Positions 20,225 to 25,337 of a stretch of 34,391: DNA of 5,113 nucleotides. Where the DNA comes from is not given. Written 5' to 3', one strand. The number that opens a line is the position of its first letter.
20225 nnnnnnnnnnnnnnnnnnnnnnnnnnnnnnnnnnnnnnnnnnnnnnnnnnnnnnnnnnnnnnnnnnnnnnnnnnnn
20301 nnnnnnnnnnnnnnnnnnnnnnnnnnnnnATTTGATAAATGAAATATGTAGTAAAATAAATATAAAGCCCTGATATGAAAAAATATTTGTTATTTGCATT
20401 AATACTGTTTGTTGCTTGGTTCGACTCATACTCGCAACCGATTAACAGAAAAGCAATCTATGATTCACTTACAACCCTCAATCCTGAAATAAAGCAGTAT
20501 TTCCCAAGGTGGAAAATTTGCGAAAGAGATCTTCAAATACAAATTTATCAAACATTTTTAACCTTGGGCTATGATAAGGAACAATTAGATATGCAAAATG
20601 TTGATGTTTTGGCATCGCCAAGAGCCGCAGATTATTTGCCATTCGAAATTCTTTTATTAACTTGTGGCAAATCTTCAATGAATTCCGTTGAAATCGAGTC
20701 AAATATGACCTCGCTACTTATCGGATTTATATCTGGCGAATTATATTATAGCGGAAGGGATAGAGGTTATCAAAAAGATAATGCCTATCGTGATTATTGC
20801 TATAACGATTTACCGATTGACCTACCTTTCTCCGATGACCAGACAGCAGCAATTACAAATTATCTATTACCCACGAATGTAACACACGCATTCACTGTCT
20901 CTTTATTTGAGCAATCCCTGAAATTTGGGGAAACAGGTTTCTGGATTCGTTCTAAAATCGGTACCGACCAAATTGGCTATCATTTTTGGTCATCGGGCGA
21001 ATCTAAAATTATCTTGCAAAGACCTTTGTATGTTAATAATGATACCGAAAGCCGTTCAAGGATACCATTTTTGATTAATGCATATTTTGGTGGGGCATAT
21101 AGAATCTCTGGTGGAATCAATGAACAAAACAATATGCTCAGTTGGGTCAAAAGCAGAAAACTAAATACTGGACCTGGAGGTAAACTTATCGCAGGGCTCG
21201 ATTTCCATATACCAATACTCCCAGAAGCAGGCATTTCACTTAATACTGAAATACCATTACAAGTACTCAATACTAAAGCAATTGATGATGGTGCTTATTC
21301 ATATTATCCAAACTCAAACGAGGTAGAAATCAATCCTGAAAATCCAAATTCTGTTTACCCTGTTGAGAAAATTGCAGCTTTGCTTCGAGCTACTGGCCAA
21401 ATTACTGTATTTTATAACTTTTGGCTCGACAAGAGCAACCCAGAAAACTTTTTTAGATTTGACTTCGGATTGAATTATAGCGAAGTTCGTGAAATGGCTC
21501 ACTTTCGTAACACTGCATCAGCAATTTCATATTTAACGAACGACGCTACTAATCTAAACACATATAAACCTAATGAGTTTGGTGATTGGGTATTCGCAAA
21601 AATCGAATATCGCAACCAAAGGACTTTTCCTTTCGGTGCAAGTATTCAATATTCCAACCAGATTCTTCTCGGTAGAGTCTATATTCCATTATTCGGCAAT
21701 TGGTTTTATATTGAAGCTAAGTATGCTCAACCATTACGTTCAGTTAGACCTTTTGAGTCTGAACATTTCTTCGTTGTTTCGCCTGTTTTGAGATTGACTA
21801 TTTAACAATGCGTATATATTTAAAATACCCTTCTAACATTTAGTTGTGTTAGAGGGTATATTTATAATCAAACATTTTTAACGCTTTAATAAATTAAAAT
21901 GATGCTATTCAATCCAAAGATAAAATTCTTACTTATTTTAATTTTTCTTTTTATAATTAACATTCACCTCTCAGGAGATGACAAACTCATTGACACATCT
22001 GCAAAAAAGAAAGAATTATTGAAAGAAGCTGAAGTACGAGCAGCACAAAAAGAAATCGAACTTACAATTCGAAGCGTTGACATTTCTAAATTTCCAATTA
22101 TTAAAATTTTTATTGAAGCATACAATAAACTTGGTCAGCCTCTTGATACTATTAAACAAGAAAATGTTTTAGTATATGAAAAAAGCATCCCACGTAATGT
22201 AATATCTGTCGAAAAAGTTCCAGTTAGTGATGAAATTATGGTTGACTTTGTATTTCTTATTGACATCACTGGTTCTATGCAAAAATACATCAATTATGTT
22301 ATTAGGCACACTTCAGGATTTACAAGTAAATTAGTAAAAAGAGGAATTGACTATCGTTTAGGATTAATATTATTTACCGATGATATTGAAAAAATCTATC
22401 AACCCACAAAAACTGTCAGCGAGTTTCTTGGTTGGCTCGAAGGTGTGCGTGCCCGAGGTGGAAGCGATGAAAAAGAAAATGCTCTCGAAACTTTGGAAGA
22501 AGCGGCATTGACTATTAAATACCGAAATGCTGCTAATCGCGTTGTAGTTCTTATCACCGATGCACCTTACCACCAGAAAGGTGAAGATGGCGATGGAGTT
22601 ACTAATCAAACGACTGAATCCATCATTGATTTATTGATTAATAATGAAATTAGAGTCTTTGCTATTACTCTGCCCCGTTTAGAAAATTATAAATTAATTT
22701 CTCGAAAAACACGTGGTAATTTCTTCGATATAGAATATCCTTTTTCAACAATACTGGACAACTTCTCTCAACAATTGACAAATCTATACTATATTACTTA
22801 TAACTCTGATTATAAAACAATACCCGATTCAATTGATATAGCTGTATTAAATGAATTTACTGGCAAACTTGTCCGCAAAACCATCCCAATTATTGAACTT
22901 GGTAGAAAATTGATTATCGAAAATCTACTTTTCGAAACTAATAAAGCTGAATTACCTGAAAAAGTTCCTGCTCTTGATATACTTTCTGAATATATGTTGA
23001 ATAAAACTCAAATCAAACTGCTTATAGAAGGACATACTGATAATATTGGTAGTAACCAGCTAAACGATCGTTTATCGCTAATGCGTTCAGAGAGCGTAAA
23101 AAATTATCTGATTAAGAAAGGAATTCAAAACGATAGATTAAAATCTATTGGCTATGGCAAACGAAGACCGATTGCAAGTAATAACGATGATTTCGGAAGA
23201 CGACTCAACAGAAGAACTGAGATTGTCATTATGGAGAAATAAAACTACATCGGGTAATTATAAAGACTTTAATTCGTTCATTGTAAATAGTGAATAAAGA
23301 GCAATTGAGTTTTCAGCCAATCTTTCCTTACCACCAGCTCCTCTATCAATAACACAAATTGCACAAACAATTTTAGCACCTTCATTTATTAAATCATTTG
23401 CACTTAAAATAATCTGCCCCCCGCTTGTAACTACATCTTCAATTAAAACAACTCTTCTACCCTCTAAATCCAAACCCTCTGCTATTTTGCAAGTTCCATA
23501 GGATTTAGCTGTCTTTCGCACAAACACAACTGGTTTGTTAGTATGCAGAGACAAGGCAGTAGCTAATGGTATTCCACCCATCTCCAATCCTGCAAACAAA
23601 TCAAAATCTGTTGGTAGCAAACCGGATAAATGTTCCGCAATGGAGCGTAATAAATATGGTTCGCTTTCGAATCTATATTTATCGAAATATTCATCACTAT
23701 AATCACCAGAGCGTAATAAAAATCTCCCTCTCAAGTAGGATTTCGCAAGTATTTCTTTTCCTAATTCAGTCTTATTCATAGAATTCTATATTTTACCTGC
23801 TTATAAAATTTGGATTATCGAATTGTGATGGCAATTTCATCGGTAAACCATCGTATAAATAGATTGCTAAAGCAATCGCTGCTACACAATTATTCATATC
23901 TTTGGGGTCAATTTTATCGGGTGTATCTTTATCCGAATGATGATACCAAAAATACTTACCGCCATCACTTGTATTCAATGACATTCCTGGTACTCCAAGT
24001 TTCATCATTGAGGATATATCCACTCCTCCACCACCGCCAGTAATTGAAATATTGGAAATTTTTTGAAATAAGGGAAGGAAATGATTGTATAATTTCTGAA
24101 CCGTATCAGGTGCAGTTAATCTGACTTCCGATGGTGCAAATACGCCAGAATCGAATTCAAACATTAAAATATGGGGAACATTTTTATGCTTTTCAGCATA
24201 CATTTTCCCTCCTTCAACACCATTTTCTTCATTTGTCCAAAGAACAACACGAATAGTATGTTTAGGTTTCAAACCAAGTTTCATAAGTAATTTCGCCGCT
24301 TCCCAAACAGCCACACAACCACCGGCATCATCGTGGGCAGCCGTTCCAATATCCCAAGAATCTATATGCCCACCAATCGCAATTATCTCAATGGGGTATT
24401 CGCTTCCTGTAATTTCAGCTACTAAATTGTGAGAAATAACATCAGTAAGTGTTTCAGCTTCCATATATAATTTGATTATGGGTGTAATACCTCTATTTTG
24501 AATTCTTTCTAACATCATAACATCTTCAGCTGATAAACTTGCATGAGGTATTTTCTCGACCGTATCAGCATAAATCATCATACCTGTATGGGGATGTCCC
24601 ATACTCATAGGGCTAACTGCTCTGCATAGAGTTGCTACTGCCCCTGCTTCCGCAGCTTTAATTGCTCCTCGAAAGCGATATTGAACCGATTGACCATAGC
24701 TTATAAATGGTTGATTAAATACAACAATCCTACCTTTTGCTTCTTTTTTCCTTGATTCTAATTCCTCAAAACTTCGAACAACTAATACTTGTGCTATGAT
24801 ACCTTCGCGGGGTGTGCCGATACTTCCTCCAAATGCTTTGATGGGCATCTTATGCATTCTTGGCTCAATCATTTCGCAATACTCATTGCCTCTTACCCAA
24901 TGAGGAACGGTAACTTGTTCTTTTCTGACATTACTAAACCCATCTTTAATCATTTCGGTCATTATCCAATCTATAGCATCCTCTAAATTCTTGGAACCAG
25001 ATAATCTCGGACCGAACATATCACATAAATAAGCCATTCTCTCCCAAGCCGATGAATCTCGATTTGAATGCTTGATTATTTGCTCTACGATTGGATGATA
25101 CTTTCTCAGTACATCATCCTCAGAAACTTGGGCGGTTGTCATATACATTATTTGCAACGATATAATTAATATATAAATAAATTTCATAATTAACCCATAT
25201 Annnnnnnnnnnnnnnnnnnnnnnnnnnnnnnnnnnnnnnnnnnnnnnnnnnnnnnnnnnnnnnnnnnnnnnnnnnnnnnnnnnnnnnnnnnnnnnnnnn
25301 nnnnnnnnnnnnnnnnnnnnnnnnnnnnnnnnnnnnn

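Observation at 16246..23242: Unrecognisable four-gene envelope cluster: single-pass membrane protein, two paralogous barrel-like proteins, vWA-OmpA anchor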

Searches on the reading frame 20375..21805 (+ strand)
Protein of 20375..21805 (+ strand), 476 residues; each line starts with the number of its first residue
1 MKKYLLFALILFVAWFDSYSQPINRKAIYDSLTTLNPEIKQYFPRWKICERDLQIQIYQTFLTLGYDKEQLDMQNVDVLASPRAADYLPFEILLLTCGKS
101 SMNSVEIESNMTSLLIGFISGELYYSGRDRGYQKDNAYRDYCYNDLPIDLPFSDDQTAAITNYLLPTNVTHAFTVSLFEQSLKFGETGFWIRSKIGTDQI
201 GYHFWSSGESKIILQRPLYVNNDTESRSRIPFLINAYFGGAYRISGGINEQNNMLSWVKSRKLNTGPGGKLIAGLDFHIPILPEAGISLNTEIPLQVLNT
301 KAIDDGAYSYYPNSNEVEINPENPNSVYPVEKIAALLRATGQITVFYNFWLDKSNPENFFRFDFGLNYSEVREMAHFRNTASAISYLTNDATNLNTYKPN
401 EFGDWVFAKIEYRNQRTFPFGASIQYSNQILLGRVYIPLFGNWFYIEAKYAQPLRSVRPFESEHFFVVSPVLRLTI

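Call 3: search_protein_families(library=pfam, proteins=[window:20375-21805:+], max_evalue=1)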
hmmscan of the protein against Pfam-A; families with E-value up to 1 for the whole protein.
window:20375-21805:+ (476 aa): 0 families

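Call 4: search_protein_families(library=ncbifam, proteins=[window:20375-21805:+], max_evalue=1)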
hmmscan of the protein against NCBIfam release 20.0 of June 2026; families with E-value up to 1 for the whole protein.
window:20375-21805:+ (476 aa): 0 families

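Call 9: search_solved_structures(query=window:20375-21805:+, max_evalue=10)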
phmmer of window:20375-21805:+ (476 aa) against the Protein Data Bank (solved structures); distinct sequences matched with E-value up to 10: 1.
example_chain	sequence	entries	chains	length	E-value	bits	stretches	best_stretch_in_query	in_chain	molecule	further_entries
8adn_A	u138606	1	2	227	0.39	13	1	47-129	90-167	Proteasome subunit alpha type-2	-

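Call 13: find_homologous_proteins(query=window:20375-21805:+)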
Query window:20375-21805:+ (476 aa): 385 proteins with E <= 0.001 among 7889 candidates; the best 120 are listed.
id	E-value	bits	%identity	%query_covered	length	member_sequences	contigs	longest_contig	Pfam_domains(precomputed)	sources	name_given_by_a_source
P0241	0.0e+0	1097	100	100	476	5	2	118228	-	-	-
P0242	1.1e-214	732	65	100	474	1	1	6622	-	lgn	-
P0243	7.3e-206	703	64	100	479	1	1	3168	-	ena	-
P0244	1.2e-200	686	62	100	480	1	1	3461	-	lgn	-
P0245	4.3e-199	681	60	100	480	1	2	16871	-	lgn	-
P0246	5.7e-196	670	59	100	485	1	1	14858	-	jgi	jgi:hypothetical protein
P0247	9.9e-196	670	58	100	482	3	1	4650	-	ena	-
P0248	1.9e-195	669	58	100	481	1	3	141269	-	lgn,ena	-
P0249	5.1e-184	631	55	100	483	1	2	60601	-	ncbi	ncbi:MAG: hypothetical protein ACLFQX_05050 [Candidatus Kapaibacterium sp.]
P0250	7.2e-184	631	56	100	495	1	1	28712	-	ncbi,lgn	-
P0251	1.6e-183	629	55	100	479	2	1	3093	-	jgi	jgi:hypothetical protein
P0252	4.7e-183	628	57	100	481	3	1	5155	-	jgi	jgi:hypothetical protein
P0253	3.2e-182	625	55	100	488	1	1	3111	-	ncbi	-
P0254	8.9e-182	624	54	100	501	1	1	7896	-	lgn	-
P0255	3.3e-181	622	55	100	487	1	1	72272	-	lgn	-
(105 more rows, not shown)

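Call 22: search_solved_structures(query=A3, max_evalue=10)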
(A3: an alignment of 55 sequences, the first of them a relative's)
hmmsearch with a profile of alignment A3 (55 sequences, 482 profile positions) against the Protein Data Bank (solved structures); distinct sequences matched with E-value up to 10: 0.

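Call 51: search_protein_families(library=pfam, alignment_id=A3, max_evalue=1)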
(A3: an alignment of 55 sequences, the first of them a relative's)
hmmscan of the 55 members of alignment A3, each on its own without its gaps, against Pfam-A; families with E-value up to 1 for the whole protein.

A. member 1, P0241 (476 aa): 0 families

B. families by the number of members that match (of 55 scanned): 10 families
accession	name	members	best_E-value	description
PF21012.3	DUF6850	3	0.018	Family of unknown function (DUF6850)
PF11116.13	DUF2624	2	0.2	Protein of unknown function (DUF2624)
PF06200.19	tify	1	0.13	tify domain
PF23657.1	DUF7151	1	0.14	Domain of unknown function (DUF7151)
PF09418.16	DUF2009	1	0.17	Non-canonical E2 ubiquitin-conjugating enzyme, DUF2009 family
PF09068.17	EF-hand_2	1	0.18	EF hand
PF15621.11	PROL5-SMR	1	0.19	Proline-rich submaxillary gland androgen-regulated family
PF09684.15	Tail_P2_I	1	0.21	Phage tail protein (Tail_P2_I)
PF14607.12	GxDLY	1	0.25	N-terminus of Esterase_SGNH_hydro-type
PF08139.17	LPAM_1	1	0.96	Prokaryotic membrane lipoprotein lipid attachment site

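Call 67: search_protein_families(library=padloc, proteins=[window:20375-21805:+], max_evalue=0.01)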
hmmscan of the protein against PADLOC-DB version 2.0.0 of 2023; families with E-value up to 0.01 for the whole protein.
window:20375-21805:+ (476 aa): 0 families

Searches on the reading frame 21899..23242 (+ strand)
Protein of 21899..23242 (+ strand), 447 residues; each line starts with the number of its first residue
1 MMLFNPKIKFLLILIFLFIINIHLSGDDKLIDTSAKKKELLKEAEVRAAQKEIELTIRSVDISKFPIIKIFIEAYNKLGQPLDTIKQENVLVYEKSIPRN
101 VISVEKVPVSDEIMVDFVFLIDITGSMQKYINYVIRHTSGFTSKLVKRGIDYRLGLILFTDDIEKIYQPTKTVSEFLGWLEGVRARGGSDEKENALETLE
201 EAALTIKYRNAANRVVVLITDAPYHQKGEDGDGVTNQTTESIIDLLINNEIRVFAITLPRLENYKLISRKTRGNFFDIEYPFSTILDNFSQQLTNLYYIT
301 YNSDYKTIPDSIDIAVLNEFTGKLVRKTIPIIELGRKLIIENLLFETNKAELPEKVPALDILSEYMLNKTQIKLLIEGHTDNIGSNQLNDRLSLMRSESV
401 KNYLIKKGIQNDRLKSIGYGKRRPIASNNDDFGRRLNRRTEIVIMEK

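Call 3: search_protein_families(library=pfam, proteins=[window:21899-23242:+], max_evalue=1)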
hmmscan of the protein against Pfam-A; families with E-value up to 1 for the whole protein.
window:21899-23242:+ (447 aa): 9 families
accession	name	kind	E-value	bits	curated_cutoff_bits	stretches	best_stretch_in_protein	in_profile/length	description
PF00691.25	OmpA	-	6.6e-18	65.3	27.2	1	344-438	1-98/98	OmpA family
PF13519.12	VWA_2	-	9.9e-11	42.7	27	1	118-222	2-106/107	von Willebrand factor type A domain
PF00092.34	VWA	-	3.2e-10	41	23.8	1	116-265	1-146/174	von Willebrand factor type A domain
PF25106.1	VWA_4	-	7.7e-09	35.8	27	1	117-274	2-163/169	von Willebrand factor A domain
PF24909.1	vWA_SIBA-E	-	1.4e-05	25.2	27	1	107-242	27-168/284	Integrin beta-like protein A-E, vWA-like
PF00362.24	Integrin_beta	-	3.1e-05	24.3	24.8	1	170-229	90-152/248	Integrin beta chain VWA domain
PF11265.14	Med25_VWA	-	0.00048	20.3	21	1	161-262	68-179/213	Mediator complex subunit 25 von Willebrand factor type A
PF05762.20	VWA_CoxE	-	0.041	13.7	26.4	1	116-233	58-164/222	VWA domain containing CoxE-like protein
PF25548.1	DUF7926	-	0.21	12.2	33.5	1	120-153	116-150/181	Domain of unknown function (DUF7926)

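Call 4: search_protein_families(library=ncbifam, proteins=[window:21899-23242:+], max_evalue=1)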
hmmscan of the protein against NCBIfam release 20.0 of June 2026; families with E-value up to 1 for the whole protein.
window:21899-23242:+ (447 aa): 44 families (the best 25 are shown)
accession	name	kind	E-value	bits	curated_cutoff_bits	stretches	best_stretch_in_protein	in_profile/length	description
NF053611.1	YiaD_Gzip_OmpA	equivalog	4.9e-29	101.5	175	1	341-444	102-206/206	YiaD family glycine zipper/OmpA-like lipoprotein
NF053613.1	OMP_toxin_LptF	equivalog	2.8e-23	82.9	400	1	340-445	140-246/256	lipotoxin F family OmpA-related lipoprotein LptF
NF053612.1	anchor_PA1041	equivalog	6.3e-22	78.7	250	1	341-444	131-235/236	PA1041 family peptidoglycan-binding anchor lipoprotein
NF053585.1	OMP_LP_YfiB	equivalog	2.6e-21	76.2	128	1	341-446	56-162/163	outer membrane lipoprotein YfiB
NF033763.1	exchanger_TraB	exception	3e-21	75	700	1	318-445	367-498/522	outer membrane exchange protein TraB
NF045787.1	OmpABordt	equivalog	1.6e-19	70.3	200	1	343-445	87-190/194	outer membrane protein OmpA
TIGR02802.1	Pal_lipo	equivalog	5.8e-19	68.1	125.35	1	344-443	3-103/104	peptidoglycan-associated lipoprotein Pal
NF052230.1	T9SS_PorE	exception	8.1e-19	67.3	600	1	335-424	509-599/648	PorE family type IX secretion system protein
NF053607.1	CHU_0125_OmpA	equivalog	8.2e-19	67.5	620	1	298-446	485-638/639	CHU_0125 family OmpA-like outer membrane integrity protein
NF006541.1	PRK09038.1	equivalog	3.6e-18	66.1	283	1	339-446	139-250/253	flagellar motor protein MotD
NF045788.1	Omp38Acinit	equivalog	1.2e-16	60.7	500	1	343-444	243-346/354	outer membrane protein Omp38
TIGR03350.1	type_VI_ompA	equivalog_domain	3.5e-15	56.1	139.8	1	341-444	30-137/137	type VI secretion system protein TssL, long form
NF007804.1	PRK10510.1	equivalog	9.4e-15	54.6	307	1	362-444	138-216/219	OmpA family lipoprotein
TIGR03789.1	pdsO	hypoth_equivalog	3.5e-14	53.1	152.2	1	354-439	153-238/243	sortase-associated OmpA-like protein PdsO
NF047620.1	FlgprotMotYVib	equivalog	8.5e-14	51.9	400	1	358-443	179-265/271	flagellar protein MotY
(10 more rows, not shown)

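Call 67: search_protein_families(library=padloc, proteins=[window:21899-23242:+], max_evalue=0.01)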
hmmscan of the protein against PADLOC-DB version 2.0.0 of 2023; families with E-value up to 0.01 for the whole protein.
window:21899-23242:+ (447 aa): 5 families
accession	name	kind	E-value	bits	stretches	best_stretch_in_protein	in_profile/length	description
PDLC00651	ZorB3|ZorB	-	1.6e-10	38.8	1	335-445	83-203/215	MotB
PDLC00612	ZorB1|ZorB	-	8e-09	33.4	1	374-442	187-264/293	MotB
PDLC00609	ZorB1|ZorB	-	2.6e-07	28.4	1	335-442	87-212/232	MotB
PDLC00610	ZorB1|ZorB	-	9.9e-05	20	1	374-443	150-233/254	MotB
PDLC00611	ZorB1|ZorB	-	0.00031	18.5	1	348-412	109-174/240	MotB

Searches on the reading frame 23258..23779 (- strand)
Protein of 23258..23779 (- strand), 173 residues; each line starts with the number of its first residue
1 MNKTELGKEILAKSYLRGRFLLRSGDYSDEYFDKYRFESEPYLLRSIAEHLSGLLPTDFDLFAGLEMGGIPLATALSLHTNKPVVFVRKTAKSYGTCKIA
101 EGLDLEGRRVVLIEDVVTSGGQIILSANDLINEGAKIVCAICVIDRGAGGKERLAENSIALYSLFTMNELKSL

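Call 35: search_protein_families(library=pfam, proteins=[window:23258-23779:-], max_evalue=0.001)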
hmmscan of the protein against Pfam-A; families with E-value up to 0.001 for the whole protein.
window:23258-23779:- (173 aa): 1 family
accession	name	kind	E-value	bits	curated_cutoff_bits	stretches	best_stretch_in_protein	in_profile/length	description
PF00156.33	Pribosyltran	-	6.7e-13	48.7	26.3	1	46-154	17-134/158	Phosphoribosyl transferase domain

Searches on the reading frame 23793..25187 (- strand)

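Call 35: search_protein_families(library=pfam, proteins=[window:23793-25187:-], max_evalue=0.001)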
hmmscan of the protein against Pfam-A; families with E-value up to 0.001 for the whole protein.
window:23793-25187:- (464 aa): 2 families
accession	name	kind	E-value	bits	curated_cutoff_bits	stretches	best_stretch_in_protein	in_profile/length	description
PF04389.22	Peptidase_M28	-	5.6e-26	91.9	21.3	1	254-439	1-190/193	Peptidase family M28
PF01546.33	Peptidase_M20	-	2.9e-06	27.8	24.6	1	284-336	33-88/206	Peptidase family M20/M25/M40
